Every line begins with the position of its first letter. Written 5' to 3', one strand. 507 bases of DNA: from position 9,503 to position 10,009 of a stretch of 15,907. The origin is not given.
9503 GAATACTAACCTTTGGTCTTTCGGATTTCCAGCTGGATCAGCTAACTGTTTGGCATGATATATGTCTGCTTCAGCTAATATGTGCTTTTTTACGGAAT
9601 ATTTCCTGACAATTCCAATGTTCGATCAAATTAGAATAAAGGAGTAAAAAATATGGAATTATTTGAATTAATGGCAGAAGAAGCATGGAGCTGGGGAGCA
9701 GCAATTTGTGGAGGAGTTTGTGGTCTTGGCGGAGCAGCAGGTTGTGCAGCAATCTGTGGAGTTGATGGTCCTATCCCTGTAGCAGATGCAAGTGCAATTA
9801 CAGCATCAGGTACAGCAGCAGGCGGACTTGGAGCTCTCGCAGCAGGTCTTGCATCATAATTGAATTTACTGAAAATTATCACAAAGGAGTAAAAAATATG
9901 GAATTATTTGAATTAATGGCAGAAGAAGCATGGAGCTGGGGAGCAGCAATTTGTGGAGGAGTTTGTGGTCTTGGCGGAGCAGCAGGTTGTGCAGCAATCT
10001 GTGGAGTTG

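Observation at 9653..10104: Precursor anatomy: four N-proximal Cys, an internal AAICG repeat, a WSW motif and a glycine-zipper tail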

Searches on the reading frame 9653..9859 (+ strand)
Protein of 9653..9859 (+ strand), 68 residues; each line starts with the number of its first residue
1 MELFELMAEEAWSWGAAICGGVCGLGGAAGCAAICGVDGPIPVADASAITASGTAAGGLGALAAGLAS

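Call 6: search_protein_families(library=pfam, proteins=[window:9653-9859:+], max_evalue=0.01)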
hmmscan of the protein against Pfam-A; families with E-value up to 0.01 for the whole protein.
window:9653-9859:+ (68 aa): 0 families

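Call 7: search_protein_families(library=ncbifam, proteins=[window:9653-9859:+], max_evalue=0.01)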
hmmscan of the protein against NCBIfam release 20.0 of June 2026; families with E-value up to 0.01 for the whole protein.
window:9653-9859:+ (68 aa): 1 family
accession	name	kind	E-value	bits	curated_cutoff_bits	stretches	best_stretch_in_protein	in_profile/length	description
NF037972.1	HuaA_fam_RiPP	subfamily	2e-13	50.1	35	1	22-59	2-39/40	huazacin family RiPP peptide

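Call 31: search_protein_representatives(alignment_id=A1)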
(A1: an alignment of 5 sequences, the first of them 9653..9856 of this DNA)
Query: 5 sequences, 68 profile positions. Proteins with E-value up to 0.001 (for the whole library): 8; up to 1e-10: 4; up to 1e-30: 0. The best 8 are listed.
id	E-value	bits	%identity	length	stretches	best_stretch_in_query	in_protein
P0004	1.0e-29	118.3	-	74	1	2-68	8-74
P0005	6.7e-16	74.0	-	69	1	7-68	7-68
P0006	1.2e-12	63.6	-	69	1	1-67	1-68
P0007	1.2e-11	60.4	-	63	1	13-54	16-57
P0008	7.7e-10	54.6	-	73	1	11-68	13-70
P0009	5.8e-06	42.2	-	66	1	7-67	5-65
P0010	1.0e-04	38.2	-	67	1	11-58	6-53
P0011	3.6e-04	36.4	-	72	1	4-68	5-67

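Call 34: list_cluster_members(proteins=[window:9653-9856:+, P0001, P0004, P0005, P0006, P0008, P0010])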
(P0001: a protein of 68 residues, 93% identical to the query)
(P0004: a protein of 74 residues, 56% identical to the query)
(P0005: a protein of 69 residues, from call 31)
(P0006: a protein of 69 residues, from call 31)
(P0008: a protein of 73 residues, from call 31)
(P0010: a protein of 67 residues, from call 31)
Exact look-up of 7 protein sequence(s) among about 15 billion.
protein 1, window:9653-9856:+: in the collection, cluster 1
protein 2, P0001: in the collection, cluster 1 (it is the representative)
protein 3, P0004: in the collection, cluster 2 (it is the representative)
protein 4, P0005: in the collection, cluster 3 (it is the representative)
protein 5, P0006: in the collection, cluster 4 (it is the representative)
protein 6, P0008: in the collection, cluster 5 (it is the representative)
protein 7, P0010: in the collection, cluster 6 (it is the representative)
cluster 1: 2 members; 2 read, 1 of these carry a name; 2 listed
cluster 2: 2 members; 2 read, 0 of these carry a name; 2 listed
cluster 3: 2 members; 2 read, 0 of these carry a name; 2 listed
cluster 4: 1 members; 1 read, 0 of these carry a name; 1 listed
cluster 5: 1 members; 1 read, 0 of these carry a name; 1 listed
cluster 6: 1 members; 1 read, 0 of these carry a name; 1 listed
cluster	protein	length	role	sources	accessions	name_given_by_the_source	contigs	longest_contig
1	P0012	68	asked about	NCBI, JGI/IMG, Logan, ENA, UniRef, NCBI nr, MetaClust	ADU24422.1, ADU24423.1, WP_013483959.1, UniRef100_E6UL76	huazacin family RiPP peptide [Ruminococcus albus] | Type II secretion system protein E n=1 Tax=Ruminococcus albus (strain ATCC 27210 / DSM ... | status=active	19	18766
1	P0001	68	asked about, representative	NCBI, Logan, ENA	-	-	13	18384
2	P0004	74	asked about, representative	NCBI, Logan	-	-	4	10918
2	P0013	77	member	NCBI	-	-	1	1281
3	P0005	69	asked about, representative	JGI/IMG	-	-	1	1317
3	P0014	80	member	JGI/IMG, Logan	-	-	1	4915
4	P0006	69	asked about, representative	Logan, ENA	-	-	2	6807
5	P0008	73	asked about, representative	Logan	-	-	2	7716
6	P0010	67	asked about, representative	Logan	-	-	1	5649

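Call 36: find_related_loci(query=A2, collection=genome_contigs, flank=10000)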
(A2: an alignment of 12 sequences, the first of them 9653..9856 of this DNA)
Query A2 (68 aa) in genome_contigs; peptide patterns used: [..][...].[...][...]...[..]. (x = any residue, [..] = any of these).
57 stretches matched a pattern, but none encodes a relative of the query by tblastn (E <= 1e-3).

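Call 41: find_homologous_proteins(query=A2, max_evalue=1)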
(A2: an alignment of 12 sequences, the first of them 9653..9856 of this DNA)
Query A2 (12 sequences) (68 aa, profile of the alignment): 20 proteins with E <= 1 among 8000 candidates.
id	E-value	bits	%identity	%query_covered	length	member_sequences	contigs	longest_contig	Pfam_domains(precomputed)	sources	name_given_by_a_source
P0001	1.6e-23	100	93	62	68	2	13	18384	-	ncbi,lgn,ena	-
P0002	2.0e-23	100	74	74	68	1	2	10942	-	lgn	-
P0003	3.7e-23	99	71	60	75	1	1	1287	-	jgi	-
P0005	4.5e-23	99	68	46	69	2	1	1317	-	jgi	-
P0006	3.5e-22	96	48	100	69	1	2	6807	-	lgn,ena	-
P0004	2.0e-21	93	56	26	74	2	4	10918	-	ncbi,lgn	-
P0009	6.5e-20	88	47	63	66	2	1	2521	-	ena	-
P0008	3.4e-19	86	60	59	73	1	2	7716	-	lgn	-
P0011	1.2e-18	84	39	68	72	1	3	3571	-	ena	-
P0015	1.4e-18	84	46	74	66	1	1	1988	-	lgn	-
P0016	2.5e-17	80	44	93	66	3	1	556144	-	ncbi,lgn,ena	-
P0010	6.1e-17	79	47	68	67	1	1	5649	-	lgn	-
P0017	3.1e-16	77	48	88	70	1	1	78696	-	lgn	-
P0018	6.5e-16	76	48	68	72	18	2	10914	-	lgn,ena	-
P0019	7.9e-16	75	42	76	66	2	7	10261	-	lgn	-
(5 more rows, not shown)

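Call 66: find_encoding_contigs(protein=P0016, flank=9000, max_places=1)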
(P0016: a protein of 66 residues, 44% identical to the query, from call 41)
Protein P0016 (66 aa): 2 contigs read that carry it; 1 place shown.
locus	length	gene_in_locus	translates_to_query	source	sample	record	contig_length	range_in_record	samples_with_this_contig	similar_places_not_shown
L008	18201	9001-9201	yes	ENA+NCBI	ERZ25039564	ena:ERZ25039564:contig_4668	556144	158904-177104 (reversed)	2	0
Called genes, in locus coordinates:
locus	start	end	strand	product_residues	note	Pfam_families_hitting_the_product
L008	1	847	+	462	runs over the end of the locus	PF00512:HisKA, PF02518:HATPase_c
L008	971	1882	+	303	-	PF10646:Germane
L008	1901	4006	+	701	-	PF13567:DUF4131, PF03772:Competence, PF00753:Lactamase_B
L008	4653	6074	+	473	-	PF13353:Fer4_12 (weak), PF04055:Radical_SAM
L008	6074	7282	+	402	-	PF04055:Radical_SAM (weak)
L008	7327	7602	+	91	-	PF00005:ABC_tran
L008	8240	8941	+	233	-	-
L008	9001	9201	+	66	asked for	-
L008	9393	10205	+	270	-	PF02517:Rce1-like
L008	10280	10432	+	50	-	-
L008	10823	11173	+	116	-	-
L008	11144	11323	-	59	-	-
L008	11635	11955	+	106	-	PF03091:CutA1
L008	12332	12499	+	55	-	-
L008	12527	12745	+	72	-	-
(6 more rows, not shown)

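Call 68: find_encoding_contigs(protein=P0008, flank=9000, max_places=1)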
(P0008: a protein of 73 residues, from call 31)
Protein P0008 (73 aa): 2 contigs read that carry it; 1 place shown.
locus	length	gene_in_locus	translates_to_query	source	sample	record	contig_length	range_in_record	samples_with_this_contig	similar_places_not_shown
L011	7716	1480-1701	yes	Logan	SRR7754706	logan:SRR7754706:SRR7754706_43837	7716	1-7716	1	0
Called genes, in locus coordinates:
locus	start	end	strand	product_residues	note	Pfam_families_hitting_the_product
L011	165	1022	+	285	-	PF26965:MimR_N (weak), PF13936:HTH_38 (faint), PF13384:HTH_23 (faint), PF00196:GerE, PF04545:Sigma70_r4 (weak), PF08281:Sigma70_r4_2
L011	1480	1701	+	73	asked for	-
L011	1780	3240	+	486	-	PF13353:Fer4_12 (weak), PF04055:Radical_SAM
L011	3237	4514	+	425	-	PF04055:Radical_SAM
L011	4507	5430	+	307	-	PF00005:ABC_tran, PF13304:AAA_21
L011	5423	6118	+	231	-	-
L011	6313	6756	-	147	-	PF00692:dUTPase, PF22769:DCD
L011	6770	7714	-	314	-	?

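Call 72: predict_structure(alignment_id=A4)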
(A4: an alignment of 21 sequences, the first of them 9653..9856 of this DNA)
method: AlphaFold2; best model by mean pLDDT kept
length: 68 residues; sequences in the alignment: 21
mean_pLDDT: 56.5   pTM: 0.34
mean pLDDT of the five models: 56.5, 54.2, 53.6, 50.9, 50.7
residues with pLDDT >= 90: 0; 70-90: 6; 50-70: 44; < 50: 18
segments of 3 or more residues with pLDDT < 50: 1-8, 53-58, 65-68
pLDDT, mean of each block of 10 residues (from residue 1): 48 63 68 60 54 51 50
secondary structure, 60 per line:
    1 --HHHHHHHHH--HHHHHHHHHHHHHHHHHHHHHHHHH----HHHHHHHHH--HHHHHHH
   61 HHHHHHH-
elements in order: H3-11 H14-38 H43-51 H54-67

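Call 82: find_encoding_contigs(protein=P0006, flank=9000, max_places=2)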
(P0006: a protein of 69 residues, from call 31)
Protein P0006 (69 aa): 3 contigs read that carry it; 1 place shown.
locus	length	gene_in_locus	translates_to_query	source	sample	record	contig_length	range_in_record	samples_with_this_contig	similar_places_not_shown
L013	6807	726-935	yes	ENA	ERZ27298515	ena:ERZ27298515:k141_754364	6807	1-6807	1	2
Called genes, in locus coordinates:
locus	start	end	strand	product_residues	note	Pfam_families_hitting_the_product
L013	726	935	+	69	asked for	-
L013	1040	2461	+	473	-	PF13353:Fer4_12 (weak), PF04055:Radical_SAM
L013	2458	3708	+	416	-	-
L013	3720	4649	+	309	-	PF00005:ABC_tran, PF13304:AAA_21 (weak)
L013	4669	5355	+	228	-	-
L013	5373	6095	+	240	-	PF02517:Rce1-like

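Call 92: search_solved_structures(query=A3, max_evalue=10, show_alignments=3)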
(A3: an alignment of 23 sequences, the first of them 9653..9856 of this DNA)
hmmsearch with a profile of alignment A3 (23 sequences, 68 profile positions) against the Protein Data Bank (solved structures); distinct sequences matched with E-value up to 10: 2.
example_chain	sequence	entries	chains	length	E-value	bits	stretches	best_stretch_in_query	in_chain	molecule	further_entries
1pxq_A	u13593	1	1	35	0.07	16.2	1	27-49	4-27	Subtilisin A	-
1kcn_A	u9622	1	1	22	0.95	12.5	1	17-37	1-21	e109 zeta peptide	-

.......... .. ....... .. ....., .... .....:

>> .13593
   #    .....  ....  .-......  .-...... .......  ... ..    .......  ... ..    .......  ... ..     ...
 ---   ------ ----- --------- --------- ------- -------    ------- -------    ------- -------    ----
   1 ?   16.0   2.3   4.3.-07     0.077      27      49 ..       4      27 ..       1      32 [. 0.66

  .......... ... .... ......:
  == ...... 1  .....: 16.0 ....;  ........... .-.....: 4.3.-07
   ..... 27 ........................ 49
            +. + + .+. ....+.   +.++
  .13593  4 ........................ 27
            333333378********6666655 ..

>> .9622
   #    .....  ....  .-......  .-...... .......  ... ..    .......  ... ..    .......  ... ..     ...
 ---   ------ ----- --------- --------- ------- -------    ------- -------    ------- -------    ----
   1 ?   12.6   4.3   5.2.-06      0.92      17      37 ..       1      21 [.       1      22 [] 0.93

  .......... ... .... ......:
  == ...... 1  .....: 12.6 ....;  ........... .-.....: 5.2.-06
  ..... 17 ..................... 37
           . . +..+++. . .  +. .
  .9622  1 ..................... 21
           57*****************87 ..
